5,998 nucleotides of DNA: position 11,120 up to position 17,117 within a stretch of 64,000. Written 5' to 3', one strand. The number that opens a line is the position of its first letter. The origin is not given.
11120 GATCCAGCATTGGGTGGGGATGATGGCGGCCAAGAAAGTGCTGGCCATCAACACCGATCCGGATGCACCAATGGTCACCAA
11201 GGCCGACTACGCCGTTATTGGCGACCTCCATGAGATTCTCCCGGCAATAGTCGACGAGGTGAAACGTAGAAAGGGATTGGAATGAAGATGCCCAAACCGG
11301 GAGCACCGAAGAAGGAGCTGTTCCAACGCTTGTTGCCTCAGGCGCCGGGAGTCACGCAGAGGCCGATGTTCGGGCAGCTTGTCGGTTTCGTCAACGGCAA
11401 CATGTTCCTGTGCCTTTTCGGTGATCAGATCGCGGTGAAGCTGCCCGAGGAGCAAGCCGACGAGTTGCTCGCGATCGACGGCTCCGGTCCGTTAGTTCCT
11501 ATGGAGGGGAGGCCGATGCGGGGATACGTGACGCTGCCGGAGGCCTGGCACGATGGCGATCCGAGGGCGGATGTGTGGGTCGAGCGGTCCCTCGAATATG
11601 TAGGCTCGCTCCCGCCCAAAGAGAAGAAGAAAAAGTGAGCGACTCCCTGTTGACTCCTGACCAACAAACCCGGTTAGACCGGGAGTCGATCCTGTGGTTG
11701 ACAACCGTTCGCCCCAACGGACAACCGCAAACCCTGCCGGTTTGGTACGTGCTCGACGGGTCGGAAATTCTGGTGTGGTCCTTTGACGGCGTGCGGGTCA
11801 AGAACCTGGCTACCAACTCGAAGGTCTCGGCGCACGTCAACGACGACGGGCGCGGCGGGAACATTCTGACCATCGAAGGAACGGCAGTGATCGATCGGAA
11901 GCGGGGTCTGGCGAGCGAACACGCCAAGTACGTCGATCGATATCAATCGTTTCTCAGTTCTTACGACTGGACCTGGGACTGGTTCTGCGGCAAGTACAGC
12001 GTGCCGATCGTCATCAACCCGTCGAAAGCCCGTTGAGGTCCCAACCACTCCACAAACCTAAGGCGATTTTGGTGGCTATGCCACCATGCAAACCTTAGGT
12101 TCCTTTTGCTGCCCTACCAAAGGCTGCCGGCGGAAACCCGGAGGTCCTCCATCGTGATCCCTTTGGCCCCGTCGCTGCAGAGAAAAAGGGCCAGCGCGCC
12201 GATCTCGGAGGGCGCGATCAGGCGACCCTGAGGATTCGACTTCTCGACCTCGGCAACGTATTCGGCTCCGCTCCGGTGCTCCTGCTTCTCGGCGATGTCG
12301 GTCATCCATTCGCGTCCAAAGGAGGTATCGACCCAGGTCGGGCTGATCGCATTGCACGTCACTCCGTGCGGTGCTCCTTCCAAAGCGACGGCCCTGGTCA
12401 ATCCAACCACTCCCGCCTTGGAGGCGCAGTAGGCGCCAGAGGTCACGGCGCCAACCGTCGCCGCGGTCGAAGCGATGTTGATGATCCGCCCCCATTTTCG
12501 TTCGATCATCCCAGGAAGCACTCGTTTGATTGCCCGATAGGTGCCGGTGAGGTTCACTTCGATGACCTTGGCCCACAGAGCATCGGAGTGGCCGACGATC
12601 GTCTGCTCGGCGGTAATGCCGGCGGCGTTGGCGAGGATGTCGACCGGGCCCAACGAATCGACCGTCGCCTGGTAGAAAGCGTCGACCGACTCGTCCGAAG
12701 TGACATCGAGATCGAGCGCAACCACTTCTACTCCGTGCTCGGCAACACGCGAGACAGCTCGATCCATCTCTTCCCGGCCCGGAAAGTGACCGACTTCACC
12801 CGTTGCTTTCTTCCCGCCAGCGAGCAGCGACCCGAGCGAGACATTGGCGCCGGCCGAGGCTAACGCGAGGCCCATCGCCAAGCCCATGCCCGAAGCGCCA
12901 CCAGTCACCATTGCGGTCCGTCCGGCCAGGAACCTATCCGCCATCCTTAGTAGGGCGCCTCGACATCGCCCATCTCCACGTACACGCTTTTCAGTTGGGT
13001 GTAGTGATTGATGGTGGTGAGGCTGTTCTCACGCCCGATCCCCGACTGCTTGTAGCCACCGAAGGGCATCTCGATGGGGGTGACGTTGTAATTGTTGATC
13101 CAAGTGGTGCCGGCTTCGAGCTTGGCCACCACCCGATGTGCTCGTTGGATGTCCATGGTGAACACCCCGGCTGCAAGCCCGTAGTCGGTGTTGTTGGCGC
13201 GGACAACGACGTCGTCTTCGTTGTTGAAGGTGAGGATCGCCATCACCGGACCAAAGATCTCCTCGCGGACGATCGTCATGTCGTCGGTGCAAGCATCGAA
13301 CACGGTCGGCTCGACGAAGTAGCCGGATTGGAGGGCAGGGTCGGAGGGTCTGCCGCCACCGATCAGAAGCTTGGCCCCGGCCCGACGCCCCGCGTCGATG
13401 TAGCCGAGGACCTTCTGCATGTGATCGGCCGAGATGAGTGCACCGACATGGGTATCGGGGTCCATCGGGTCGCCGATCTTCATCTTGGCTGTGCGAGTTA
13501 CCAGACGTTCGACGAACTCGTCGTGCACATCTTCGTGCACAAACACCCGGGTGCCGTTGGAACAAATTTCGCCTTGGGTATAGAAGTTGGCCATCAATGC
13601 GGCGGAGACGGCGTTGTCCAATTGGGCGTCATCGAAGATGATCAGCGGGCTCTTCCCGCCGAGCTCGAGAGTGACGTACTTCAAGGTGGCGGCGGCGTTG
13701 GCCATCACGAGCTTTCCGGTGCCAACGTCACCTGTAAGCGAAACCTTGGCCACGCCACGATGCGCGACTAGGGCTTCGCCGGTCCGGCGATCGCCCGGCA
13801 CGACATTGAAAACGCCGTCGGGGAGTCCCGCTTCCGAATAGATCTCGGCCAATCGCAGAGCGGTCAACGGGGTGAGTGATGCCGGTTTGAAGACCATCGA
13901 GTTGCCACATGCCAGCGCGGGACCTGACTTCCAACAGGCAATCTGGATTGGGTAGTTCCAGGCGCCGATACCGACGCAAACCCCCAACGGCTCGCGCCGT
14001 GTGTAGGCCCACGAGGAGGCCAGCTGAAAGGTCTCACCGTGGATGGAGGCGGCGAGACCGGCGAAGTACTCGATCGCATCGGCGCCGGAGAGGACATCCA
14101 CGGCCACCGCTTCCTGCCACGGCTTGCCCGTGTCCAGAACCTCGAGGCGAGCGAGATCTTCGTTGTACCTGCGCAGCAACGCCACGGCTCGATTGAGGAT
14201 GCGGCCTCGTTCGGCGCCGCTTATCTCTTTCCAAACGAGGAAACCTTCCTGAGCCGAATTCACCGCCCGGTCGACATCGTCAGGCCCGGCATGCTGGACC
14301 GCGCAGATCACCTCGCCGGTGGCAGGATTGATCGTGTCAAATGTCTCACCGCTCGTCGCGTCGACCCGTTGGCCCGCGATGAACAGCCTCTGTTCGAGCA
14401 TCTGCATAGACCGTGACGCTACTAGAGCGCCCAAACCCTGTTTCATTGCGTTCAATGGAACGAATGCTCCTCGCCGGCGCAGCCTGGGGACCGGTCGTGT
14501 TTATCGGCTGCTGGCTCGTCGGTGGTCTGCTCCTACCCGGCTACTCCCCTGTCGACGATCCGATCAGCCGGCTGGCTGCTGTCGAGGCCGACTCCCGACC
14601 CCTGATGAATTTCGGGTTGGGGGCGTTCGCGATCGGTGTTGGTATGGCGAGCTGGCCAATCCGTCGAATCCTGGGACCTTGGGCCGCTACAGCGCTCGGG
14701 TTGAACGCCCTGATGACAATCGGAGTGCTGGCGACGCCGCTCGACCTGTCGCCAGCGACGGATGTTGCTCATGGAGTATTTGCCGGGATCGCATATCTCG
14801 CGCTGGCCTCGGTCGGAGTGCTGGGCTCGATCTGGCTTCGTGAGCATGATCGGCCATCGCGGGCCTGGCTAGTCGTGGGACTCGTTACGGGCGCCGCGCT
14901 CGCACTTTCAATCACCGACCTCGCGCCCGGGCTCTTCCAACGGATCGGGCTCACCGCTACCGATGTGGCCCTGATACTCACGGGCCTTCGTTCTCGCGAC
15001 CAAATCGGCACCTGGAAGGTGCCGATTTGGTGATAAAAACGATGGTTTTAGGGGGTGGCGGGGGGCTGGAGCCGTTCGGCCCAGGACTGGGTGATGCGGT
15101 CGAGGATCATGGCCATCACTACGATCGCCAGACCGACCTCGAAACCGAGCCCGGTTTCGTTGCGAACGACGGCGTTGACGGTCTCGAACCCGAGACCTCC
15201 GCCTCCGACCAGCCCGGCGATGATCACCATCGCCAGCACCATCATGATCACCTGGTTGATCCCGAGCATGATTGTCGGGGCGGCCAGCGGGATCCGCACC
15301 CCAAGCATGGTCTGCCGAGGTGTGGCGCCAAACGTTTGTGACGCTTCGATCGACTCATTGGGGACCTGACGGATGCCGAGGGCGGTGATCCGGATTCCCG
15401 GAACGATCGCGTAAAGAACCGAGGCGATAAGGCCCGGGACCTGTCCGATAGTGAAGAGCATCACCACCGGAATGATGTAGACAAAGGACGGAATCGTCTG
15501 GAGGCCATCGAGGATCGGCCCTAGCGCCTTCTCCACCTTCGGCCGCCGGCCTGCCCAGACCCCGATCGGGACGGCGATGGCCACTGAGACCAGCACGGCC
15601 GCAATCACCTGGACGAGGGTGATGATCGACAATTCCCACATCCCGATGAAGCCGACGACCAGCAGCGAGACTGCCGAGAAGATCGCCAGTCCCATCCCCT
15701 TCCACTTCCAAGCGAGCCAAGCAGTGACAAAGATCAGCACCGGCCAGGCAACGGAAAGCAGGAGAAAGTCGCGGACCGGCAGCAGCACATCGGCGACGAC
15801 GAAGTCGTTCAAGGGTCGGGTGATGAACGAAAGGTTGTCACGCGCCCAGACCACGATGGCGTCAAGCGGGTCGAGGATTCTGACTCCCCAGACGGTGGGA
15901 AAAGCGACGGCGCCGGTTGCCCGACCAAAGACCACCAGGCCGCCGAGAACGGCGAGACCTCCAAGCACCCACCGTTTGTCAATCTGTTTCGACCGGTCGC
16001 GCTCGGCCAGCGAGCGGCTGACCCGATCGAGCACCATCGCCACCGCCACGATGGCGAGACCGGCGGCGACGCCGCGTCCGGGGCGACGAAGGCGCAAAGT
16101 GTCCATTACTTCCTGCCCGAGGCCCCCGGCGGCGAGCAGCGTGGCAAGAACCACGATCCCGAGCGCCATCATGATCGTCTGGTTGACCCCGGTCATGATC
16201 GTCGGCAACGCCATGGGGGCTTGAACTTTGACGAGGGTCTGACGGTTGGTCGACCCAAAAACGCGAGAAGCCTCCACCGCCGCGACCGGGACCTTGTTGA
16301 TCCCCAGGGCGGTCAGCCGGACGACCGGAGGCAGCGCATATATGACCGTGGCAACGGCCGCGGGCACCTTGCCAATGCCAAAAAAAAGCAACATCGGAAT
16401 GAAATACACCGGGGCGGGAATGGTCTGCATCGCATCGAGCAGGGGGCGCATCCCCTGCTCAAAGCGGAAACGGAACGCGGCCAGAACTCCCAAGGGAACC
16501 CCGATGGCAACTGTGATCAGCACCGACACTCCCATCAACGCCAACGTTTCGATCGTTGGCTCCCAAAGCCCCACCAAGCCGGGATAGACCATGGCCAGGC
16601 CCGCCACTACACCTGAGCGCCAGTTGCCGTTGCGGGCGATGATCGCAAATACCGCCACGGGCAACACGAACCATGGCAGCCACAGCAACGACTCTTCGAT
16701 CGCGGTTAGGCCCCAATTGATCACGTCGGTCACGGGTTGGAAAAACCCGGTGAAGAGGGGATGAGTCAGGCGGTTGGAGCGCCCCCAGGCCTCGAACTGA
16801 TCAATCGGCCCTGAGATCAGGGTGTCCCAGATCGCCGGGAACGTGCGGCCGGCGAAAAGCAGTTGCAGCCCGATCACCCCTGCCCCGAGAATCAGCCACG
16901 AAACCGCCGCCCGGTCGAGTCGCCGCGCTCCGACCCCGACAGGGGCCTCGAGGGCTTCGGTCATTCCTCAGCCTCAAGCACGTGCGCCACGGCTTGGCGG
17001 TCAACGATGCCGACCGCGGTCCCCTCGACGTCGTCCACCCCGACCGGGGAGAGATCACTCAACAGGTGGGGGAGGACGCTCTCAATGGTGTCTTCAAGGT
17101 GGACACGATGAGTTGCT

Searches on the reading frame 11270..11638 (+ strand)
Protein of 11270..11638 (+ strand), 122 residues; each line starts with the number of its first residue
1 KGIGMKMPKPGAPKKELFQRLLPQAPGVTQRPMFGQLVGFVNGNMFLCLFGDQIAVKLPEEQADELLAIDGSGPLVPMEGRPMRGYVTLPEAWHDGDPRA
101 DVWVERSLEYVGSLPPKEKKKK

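Call 10: search_protein_families(library=pfam, max_evalue=0.0001, proteins=[window:11270-11638:+])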
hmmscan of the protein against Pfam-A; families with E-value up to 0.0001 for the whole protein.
window:11270-11638:+ (122 aa): 1 family
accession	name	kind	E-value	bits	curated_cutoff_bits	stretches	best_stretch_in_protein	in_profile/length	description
PF04993.18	TfoX_N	-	1.3e-13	51.3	30.1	1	22-109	3-89/91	TfoX N-terminal domain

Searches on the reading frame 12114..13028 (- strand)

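Call 10: search_protein_families(library=pfam, max_evalue=0.0001, proteins=[window:12114-13028:-])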
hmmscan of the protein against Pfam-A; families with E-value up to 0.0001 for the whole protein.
window:12114-13028:- (304 aa): 3 families
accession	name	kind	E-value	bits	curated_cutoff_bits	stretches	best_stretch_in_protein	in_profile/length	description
PF13561.12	adh_short_C2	-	4.8e-47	161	27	1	86-301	30-234/236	Enoyl-(Acyl carrier protein) reductase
PF00106.31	adh_short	-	3.4e-46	157.6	26.6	1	38-242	2-191/195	short chain dehydrogenase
PF08659.16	KR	-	2.1e-12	47.8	22.6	1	38-214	2-163/180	KR domain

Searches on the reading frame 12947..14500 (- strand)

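Call 10: search_protein_families(library=pfam, max_evalue=0.0001, proteins=[window:12947-14500:-])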
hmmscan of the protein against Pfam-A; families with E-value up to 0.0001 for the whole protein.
window:12947-14500:- (517 aa): 1 family
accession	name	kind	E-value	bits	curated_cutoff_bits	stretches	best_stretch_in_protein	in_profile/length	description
PF00171.27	Aldedh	-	4.5e-178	593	23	1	48-506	4-461/461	Aldehyde dehydrogenase family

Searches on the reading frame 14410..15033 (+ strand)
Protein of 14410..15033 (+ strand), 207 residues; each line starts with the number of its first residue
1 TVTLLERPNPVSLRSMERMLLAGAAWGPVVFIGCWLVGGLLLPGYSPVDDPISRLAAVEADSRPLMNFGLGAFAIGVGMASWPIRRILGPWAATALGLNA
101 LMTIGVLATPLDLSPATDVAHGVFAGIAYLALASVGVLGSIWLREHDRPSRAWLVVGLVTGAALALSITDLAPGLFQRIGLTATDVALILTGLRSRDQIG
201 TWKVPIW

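Call 11: search_protein_families(library=pfam, max_evalue=0.0001, proteins=[window:14410-15033:+])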
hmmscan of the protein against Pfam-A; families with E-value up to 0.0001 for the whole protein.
window:14410-15033:+ (207 aa): 1 family
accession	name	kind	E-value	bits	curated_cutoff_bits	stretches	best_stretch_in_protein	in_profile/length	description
PF06197.19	DUF998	-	4.2e-15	56.3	30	1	27-193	3-183/184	Protein of unknown function (DUF998)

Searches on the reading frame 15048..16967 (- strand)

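Call 11: search_protein_families(library=pfam, max_evalue=0.0001, proteins=[window:15048-16967:-])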
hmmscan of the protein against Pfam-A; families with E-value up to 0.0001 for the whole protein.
window:15048-16967:- (639 aa): 1 family
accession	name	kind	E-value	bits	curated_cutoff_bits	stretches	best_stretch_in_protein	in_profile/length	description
PF00528.27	BPD_transp_1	-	3.4e-41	141.4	26.4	2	465-634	1-179/184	Binding-protein-dependent transport system inner membrane component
